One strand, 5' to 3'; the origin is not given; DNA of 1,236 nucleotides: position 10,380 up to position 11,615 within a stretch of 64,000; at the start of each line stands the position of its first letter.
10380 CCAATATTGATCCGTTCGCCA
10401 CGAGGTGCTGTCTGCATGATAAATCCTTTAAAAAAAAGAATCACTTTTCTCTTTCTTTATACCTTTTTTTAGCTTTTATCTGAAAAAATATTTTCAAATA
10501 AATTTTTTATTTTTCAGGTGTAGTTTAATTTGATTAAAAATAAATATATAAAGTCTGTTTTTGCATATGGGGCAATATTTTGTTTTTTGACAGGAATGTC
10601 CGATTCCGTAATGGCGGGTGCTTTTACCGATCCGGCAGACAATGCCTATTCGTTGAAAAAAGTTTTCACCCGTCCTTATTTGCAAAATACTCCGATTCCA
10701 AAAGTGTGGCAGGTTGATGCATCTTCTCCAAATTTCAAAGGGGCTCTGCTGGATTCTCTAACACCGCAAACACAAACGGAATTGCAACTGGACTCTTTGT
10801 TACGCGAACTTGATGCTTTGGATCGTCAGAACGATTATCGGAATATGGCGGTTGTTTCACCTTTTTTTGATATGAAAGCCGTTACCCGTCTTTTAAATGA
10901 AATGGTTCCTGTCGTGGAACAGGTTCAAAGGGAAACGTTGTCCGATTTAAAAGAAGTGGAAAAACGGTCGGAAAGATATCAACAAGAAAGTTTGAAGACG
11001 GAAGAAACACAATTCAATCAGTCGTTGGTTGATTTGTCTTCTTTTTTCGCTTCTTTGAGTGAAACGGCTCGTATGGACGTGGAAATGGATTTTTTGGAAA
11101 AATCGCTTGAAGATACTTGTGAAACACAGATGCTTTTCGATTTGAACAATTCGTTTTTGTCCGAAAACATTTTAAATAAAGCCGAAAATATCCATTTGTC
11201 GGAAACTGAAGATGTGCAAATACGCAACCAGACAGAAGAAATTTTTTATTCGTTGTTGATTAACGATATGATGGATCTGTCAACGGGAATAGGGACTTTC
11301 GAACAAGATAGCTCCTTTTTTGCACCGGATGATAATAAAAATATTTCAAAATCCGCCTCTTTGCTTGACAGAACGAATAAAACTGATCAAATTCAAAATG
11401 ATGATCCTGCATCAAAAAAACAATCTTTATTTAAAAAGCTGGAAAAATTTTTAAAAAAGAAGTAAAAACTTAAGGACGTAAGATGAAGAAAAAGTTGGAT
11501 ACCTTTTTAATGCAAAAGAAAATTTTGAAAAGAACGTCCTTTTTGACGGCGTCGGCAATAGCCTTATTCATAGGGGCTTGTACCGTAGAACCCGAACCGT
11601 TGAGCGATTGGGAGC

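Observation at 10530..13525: TolC/NodT-type outer-membrane factor fused to a C-terminal cadherin-like (He_PIG) domain, paired with an upstream secreted acidic protein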

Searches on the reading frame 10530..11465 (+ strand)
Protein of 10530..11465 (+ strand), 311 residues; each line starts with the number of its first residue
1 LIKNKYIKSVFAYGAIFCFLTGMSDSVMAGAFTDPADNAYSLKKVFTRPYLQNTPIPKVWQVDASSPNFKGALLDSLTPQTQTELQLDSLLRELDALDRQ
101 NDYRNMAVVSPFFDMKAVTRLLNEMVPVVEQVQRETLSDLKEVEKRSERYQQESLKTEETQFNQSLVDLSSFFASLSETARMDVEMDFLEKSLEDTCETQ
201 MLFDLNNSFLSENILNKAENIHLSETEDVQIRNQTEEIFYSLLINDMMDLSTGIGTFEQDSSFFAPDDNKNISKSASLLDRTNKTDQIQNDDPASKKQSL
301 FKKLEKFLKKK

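Call 3: search_protein_families(library=pfam, proteins=[window:10530-11465:+], max_evalue=1)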
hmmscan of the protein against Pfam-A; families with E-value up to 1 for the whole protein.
window:10530-11465:+ (311 aa): 1 family
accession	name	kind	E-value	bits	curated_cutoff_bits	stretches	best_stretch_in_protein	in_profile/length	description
PF09351.15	DUF1993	-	0.1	13.1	23.4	1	119-185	40-105/161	Domain of unknown function (DUF1993)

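Call 4: search_protein_families(library=ncbifam, proteins=[window:10530-11465:+], max_evalue=1)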
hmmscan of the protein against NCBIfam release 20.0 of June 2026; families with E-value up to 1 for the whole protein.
window:10530-11465:+ (311 aa): 1 family
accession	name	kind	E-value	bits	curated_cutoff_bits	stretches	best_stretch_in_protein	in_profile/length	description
NF010432.0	PRK13858.1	equivalog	0.039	13.9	173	1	112-181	64-133/148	T-DNA border endonuclease subunit VirD1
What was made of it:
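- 10530..11465 (+): Upstream gene ('UP'). It encodes a 311-aa acidic, all-helical protein with a Sec-type signal peptide. It is the counterpart of the LEPR-leader cargo gene found in relatives. No Pfam or NCBIfam family (calls 3, 4).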

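Call 12: find_homologous_proteins(query=window:10530-11465:+)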
Query window:10530-11465:+ (311 aa): 5 proteins with E <= 0.001 among 2102 candidates.
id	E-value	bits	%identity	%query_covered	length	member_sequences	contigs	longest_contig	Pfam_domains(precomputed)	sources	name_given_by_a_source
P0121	1.1e-194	663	100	100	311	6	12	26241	-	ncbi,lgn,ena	-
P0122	1.8e-59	219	40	99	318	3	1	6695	-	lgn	-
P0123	4.0e-58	215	38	96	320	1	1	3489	-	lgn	-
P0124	4.8e-58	215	39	99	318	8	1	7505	-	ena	-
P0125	1.1e-57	213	40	99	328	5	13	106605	-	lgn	-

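Call 23: search_protein_representatives(alignment_id=A3)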
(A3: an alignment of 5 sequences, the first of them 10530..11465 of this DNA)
Query: 5 sequences, 318 profile positions. Proteins with E-value up to 0.001 (for the whole library): 26; up to 1e-10: 23; up to 1e-30: 19. The best 26 are listed.
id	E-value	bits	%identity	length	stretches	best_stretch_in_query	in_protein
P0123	4.9e-165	564.5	-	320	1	1-318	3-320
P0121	1.3e-147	507.3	-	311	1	1-311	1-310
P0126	5.7e-93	327.8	-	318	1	1-318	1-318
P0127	5.0e-88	311.5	-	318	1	6-318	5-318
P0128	9.4e-84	297.5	-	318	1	1-318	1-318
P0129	3.4e-77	275.9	-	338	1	1-310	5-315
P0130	2.8e-75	269.6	-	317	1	1-317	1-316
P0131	3.2e-71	256.3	-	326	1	1-318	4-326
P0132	4.4e-67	242.7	-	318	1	1-309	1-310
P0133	4.1e-64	233.0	-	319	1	4-318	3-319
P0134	5.1e-63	229.4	-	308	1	12-312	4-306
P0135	5.2e-59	216.2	-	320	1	1-315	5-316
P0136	4.7e-58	213.1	-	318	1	12-311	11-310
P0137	1.2e-57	211.7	-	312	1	1-318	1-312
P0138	1.2e-53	198.6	-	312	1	1-311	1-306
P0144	6.0e-21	91.2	-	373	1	39-291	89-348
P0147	1.0e-09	54.3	-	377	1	40-288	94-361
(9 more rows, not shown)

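Call 31: search_protein_families(library=ncbifam, proteins=[P0144, P0147], max_evalue=0.01)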
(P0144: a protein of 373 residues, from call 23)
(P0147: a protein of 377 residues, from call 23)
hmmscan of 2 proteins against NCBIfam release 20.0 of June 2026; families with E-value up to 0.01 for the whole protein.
P0144 (373 aa): 0 families

P0147 (377 aa): 1 family
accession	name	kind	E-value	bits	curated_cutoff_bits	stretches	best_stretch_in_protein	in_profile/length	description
NF007086.0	PRK09539.1-3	equivalog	0.0096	16.6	101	0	219-274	23-79/92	tRNA-splicing endonuclease subunit beta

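Call 32: find_encoding_contigs(protein=P0147, flank=10000, max_places=2)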
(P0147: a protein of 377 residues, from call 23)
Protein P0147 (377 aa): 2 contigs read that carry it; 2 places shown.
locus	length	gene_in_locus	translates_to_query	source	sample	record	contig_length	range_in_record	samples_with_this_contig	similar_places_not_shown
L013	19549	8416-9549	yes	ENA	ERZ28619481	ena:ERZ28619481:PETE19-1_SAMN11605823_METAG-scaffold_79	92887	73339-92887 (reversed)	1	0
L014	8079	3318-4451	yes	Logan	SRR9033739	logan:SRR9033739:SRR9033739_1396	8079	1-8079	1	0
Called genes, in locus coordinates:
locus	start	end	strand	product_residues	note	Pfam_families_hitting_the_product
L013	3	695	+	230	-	?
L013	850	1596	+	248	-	PF02353:CMAS, PF13489:Methyltransf_23 (weak), PF13847:Methyltransf_31, PF08241:Methyltransf_11, PF08242:Methyltransf_12 (weak), PF13649:Methyltransf_25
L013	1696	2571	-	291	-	PF05045:RgpF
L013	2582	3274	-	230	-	PF07719:TPR_2 (faint), PF13181:TPR_8 (faint), PF13432:TPR_16 (faint), PF14559:TPR_19 (faint)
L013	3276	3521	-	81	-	-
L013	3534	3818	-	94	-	-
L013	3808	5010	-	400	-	PF00009:GTP_EFTU (faint), PF00350:Dynamin_N (faint), PF01926:MMR_HSR1, PF02421:FeoB_N, PF18128:HydF_dimer, PF18133:HydF_tetramer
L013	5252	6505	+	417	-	PF20573:DUF6782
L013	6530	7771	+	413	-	PF20573:DUF6782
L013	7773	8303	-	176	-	-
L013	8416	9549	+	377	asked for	-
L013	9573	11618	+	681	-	PF02321:OEP (faint), PF05345:He_PIG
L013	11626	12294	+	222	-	PF00364:Biotin_lipoyl (faint), PF25917:BSH_RND (faint), PF25984:BSH_YknX (faint)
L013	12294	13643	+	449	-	-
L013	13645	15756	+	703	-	PF02163:Peptidase_M50 (weak)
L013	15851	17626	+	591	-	PF00916:Sulfate_transp, PF01740:STAS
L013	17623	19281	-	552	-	PF00884:Sulfatase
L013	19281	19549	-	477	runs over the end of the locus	PF02233:PNTB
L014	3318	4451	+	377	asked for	-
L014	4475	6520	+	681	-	PF02321:OEP (faint), PF05345:He_PIG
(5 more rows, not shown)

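Call 35: find_homologous_proteins(query=L013:13645-15756:+, max_evalue=1e-20)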
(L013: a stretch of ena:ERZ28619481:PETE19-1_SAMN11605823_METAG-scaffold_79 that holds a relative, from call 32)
Query L013:13645-15756:+ (703 aa): 1833 proteins with E <= 1e-20 among 8000 candidates; the best 120 are listed.
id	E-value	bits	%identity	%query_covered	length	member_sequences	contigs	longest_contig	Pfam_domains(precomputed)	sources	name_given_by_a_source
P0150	0.0e+0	1585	100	100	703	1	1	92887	PF02163.29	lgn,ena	-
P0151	3.2e-248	844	54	100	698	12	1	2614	PF25973.1,PF25919.1,PF02163.29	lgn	-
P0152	8.9e-248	842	54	100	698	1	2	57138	PF25973.1,PF25919.1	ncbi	-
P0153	1.5e-247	842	53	100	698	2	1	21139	PF25973.1,PF25919.1,PF02163.29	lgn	-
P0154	2.4e-208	712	47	100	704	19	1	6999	PF25973.1,PF25919.1,PF02163.29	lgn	-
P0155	5.6e-156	539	40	99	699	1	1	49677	PF02163.29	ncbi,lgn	-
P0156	2.1e-155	537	40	99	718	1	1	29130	PF25973.1,PF02163.29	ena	-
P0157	2.4e-155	537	40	99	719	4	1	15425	PF25973.1,PF02163.29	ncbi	ncbi:MAG: site-2 protease family protein [Gammaproteobacteria bacterium]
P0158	4.8e-154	533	39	99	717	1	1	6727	PF25973.1,PF02163.29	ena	-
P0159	1.3e-153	531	40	99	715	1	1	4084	PF25919.1,PF02163.29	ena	-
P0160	1.3e-152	528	39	99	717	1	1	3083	PF25973.1,PF25919.1,PF02163.29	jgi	jgi:putative peptide zinc metalloprotease protein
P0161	1.8e-151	524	39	99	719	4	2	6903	PF25973.1,PF25984.1,PF02163.29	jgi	-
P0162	2.2e-151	524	39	99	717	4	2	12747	PF25919.1,PF02163.29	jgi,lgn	-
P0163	4.3e-151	523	40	99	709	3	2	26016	PF25973.1,PF02163.29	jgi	-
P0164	4.4e-151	523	38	99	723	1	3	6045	PF02163.29,PF25917.1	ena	-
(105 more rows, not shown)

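Call 36: find_encoding_contigs(protein=P0152, flank=10000, max_places=2)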
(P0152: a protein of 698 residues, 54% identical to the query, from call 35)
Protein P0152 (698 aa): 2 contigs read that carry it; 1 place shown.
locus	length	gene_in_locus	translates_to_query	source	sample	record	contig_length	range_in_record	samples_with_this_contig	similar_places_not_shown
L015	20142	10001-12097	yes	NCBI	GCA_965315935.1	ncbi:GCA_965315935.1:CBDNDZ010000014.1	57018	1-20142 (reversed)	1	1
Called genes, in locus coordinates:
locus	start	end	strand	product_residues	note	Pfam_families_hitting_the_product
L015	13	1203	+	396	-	PF20573:DUF6782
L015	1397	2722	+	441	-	PF20573:DUF6782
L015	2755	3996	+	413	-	PF20573:DUF6782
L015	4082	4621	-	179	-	-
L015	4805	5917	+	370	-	-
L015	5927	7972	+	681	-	PF02321:OEP (weak), PF05345:He_PIG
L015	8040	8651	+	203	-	PF25917:BSH_RND (faint), PF25973:BSH_CzcB (weak), PF25984:BSH_YknX (weak)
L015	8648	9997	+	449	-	-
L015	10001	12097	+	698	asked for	PF25919:BSH_CusB, PF25973:BSH_CzcB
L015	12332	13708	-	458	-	PF02233:PNTB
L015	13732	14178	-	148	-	PF12769:PNTB_4TM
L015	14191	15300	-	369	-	PF05222:AlaDh_PNT_N, PF01262:AlaDh_PNT_C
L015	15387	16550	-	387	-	PF00989:PAS (weak), PF13426:PAS_9, PF00990:GGDEF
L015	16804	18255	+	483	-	PF19295:SufBD_N, PF01458:SUFBD_core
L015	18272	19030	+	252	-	PF00005:ABC_tran, PF02463:SMC_N (faint), PF13304:AAA_21 (faint)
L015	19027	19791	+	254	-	PF01458:SUFBD_core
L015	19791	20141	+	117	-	?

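Call 37: find_encoding_contigs(protein=P0154, flank=10000, max_places=2)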
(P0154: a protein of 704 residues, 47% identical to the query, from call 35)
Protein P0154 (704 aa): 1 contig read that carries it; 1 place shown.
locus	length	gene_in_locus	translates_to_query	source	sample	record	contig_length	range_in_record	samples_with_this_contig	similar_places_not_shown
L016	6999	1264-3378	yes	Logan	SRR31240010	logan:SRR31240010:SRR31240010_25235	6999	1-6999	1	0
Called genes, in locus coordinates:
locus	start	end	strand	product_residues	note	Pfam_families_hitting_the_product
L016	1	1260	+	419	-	?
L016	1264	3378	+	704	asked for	PF25919:BSH_CusB (faint), PF02163:Peptidase_M50 (weak), PF25973:BSH_CzcB (weak)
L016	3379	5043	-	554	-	PF00884:Sulfatase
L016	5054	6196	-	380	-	PF00989:PAS (weak), PF13426:PAS_9, PF08447:PAS_3 (weak), PF00990:GGDEF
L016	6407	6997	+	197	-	?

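Call 50: predict_structure(alignment_id=A4)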
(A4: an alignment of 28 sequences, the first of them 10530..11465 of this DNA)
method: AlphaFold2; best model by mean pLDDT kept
length: 311 residues; sequences in the alignment: 28
mean_pLDDT: 66.6   pTM: 0.26
mean pLDDT of the five models: 66.6, 66.6, 64.3, 60.7, 58.4
residues with pLDDT >= 90: 58; 70-90: 80; 50-70: 98; < 50: 75
segments of 3 or more residues with pLDDT < 50: 23-34, 50-58, 205-212, 255-290
pLDDT, mean of each block of 10 residues (from residue 1): 58 68 44 48 51 44 66 73 84 91 79 81 92 92 93 92 91 86 82 68 49 52 61 68 61 47 39 37 40 62 66 37
secondary structure, 60 per line:
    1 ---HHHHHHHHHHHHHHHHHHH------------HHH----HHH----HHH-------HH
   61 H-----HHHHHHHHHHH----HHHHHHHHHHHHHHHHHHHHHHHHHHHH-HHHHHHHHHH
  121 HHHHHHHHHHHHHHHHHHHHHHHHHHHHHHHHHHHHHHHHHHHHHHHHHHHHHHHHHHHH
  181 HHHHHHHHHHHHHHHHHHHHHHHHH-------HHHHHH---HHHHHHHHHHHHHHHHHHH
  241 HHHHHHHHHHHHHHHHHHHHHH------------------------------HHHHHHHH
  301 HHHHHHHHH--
elements in order: H4-22 H67-77 H82-109 H111-205 H213-218 H222-262 H293-309
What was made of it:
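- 10530..11465 (+): AlphaFold gives pLDDT 66.6 with a 95-residue helix at aa 111-205 at pLDDT about 90 (call 50).
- The UP model has low confidence outside its long helix (pTM 0.26, call 50).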

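Call 53: find_encoding_contigs(protein=P0155, flank=9000, max_places=1)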
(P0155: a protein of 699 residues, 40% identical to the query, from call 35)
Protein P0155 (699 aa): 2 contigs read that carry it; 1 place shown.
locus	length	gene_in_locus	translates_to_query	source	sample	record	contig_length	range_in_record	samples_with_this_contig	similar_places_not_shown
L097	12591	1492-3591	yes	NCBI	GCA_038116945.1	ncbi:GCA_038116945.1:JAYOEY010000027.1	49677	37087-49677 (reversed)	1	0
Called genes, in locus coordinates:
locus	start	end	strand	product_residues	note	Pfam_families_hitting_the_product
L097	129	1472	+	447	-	PF25919:BSH_CusB (faint)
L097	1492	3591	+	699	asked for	PF02163:Peptidase_M50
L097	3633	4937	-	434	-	PF17408:MCD_N, PF05292:MCD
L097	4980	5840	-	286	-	PF04444:Dioxygenase_N, PF00775:Dioxygenase_C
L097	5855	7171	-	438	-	PF06808:DctM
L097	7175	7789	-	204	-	PF04290:DctQ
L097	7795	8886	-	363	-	PF03480:DctP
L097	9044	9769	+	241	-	PF00392:GntR, PF07729:FCD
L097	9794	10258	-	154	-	PF02566:OsmC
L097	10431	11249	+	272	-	PF03781:FGE-sulfatase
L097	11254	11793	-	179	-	-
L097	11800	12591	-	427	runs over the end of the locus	PF07690:MFS_1, PF12832:MFS_1_like (faint), PF07690:MFS_1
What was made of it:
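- The next-best hit comes from an unrelated genome context (calls 35, 37, 53).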

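Call 66: search_protein_families(library=pfam, proteins=[L015:4805-5917:+, L013:8416-9549:+, L013:11626-12294:+, L013:12294-13643:+, L013:13645-15756:+], max_evalue=0.1)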
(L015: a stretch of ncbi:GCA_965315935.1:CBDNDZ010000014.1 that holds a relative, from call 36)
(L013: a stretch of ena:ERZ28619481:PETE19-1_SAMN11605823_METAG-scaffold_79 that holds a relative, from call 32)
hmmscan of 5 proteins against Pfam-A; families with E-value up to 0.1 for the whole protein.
L015:4805-5917:+ (370 aa): 0 families

L013:8416-9549:+ (377 aa): 0 families

L013:11626-12294:+ (222 aa): 6 families
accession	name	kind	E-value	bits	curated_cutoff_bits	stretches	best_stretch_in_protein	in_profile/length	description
PF13437.12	HlyD_3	-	8.5e-18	65.5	22.2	1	111-207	2-103/106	HlyD family secretion protein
PF16576.10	HlyD_D23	-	4.2e-16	59.3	30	1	16-211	21-212/214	Barrel-sandwich domain of CusB or HlyD membrane-fusion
PF13533.13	Biotin_lipoyl_2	-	2.8e-06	27.4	29.8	1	17-46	3-32/32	Biotin-lipoyl like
PF00364.28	Biotin_lipoyl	-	1e-05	25.7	22.1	1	14-44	42-72/73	Biotin-requiring enzyme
PF12700.13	HlyD_2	-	3e-05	23.4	25.1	1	124-183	246-303/416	HlyD family secretion protein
PF00358.26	PTS_EIIA_1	-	0.008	16.3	27.2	1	19-49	77-107/127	phosphoenolpyruvate-dependent sugar phosphotransferase system, EIIA 1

L013:12294-13643:+ (449 aa): 2 families
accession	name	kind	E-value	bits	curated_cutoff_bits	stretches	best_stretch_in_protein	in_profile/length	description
PF13437.12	HlyD_3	-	6e-17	62.8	22.2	2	312-417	2-106/106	HlyD family secretion protein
PF16576.10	HlyD_D23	-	3.9e-13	49.6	30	1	217-417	21-211/214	Barrel-sandwich domain of CusB or HlyD membrane-fusion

L013:13645-15756:+ (703 aa): 4 families
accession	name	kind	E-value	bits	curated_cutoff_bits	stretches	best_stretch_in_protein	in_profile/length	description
PF13437.12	HlyD_3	-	1.3e-14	55.3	22.2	2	539-624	1-85/106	HlyD family secretion protein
PF16576.10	HlyD_D23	-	8e-08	32.3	30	1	453-616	23-185/214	Barrel-sandwich domain of CusB or HlyD membrane-fusion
PF02163.28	Peptidase_M50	-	2.8e-07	30.5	27.2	1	189-360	5-106/221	Peptidase family M50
PF13533.13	Biotin_lipoyl_2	-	0.003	17.8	29.8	1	454-471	5-22/32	Biotin-lipoyl like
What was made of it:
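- Closest known: Type I secretion systems for large adhesins. Different: An M50 intramembrane metalloprotease domain is fused to an adaptor (calls 31, 66).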

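Call 68: fold_search(model_id=the predicted structure, library=pdb)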
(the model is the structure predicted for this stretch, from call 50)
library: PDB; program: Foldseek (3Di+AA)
matches with E <= 10: 2; with E <= 0.001: 0
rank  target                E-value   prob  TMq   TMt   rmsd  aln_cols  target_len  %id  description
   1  5it7_ii               7.2e+00  0.03  0.09  0.20  16.7        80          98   22  Structure of the Kluyveromyces lactis 80S ribosome in complex with the cricket paralysis virus IRES and eEF2 (released 2016-05-18)
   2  8at3_G                7.7e+00  0.01  0.11  0.10  30.9       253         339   11  Structure of the augmin holocomplex in open conformation (released 2022-09-28)
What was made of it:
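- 10530..11465 (+): No structural match in the PDB (call 68).
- Tried and rejected: Fold search with the UP model: no meaningful match (call 68).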

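Call 71: find_encoding_contigs(protein=P0121, flank=3000, max_places=4)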
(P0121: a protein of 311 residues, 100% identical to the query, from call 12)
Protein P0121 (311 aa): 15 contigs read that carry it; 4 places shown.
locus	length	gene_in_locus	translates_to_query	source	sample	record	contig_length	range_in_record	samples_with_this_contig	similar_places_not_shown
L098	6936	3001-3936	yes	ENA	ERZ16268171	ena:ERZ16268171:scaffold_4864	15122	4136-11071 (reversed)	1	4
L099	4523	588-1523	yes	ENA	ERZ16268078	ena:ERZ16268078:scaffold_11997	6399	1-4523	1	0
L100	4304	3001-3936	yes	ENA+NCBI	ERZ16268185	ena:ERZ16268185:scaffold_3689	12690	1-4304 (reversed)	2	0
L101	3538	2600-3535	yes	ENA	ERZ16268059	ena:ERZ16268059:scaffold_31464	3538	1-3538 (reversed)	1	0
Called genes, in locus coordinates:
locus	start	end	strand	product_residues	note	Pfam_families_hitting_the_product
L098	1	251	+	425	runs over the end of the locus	PF02403:Seryl_tRNA_N, PF00587:tRNA-synt_2b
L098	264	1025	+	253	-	PF01975:SurE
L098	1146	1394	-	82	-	-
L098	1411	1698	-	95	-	-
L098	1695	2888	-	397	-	PF00009:GTP_EFTU (faint), PF00350:Dynamin_N (faint), PF01926:MMR_HSR1, PF02421:FeoB_N, PF18128:HydF_dimer, PF18133:HydF_tetramer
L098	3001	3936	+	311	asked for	-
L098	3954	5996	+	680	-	PF02321:OEP (faint), PF05345:He_PIG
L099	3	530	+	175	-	?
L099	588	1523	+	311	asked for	-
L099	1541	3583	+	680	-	PF02321:OEP (faint), PF05345:He_PIG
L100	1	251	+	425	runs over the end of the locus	PF02403:Seryl_tRNA_N, PF00587:tRNA-synt_2b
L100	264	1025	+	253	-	PF01975:SurE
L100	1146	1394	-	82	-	-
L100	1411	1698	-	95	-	-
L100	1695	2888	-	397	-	PF00009:GTP_EFTU (faint), PF00350:Dynamin_N (faint), PF01926:MMR_HSR1, PF02421:FeoB_N, PF18128:HydF_dimer, PF18133:HydF_tetramer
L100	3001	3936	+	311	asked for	-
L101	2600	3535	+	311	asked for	-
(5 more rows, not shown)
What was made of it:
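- Checked: The identical gene pair, with the 680-aa gene called intact, appears on 15 independent metagenome contigs (call 71).
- The identical pair recurs on 15 contigs (call 71).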
